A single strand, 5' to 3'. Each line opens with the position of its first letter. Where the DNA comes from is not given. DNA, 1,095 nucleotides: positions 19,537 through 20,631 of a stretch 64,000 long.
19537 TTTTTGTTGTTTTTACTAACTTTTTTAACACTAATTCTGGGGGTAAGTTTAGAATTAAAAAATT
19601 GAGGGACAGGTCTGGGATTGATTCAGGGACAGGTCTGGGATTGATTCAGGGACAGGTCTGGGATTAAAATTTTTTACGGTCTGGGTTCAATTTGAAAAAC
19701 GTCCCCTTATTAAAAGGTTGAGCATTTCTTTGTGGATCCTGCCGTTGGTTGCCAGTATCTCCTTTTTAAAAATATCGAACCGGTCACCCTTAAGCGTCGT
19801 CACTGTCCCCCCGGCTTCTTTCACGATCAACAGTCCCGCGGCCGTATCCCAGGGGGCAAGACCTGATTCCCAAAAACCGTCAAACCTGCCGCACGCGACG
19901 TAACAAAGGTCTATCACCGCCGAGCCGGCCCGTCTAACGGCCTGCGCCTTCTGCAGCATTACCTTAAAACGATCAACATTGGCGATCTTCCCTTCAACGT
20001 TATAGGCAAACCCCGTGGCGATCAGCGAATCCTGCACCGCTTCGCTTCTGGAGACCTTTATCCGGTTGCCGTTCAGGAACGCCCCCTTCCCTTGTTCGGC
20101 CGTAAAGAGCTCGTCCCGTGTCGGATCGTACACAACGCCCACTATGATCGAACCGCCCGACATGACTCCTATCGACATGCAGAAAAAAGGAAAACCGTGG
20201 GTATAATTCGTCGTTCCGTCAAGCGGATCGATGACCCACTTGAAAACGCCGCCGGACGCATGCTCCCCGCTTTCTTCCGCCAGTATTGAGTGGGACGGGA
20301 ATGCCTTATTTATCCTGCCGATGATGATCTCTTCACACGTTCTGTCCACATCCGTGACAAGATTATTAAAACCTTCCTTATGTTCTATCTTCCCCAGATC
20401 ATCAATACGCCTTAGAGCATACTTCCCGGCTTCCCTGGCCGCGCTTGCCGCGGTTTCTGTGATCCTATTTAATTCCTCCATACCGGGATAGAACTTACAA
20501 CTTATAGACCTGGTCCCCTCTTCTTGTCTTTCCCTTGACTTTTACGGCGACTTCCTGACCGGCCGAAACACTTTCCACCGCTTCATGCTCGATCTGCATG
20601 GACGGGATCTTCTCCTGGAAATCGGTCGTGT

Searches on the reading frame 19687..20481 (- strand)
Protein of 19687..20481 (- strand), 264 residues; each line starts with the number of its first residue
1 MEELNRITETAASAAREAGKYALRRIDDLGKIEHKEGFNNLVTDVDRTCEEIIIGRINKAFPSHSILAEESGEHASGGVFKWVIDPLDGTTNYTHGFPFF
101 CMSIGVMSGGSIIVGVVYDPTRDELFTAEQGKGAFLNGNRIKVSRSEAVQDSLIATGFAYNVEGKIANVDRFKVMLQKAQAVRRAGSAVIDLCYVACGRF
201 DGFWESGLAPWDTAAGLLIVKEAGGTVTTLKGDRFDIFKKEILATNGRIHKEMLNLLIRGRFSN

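Call 55: search_protein_families(library=pfam, proteins=[window:19687-20481:-], max_evalue=0.00001)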
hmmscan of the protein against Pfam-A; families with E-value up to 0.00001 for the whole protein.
window:19687-20481:- (264 aa): 1 family
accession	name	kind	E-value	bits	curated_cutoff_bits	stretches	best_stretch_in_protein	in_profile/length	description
PF00459.30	Inositol_P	-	8.7e-75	252.1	27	1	4-255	2-263/271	Inositol monophosphatase family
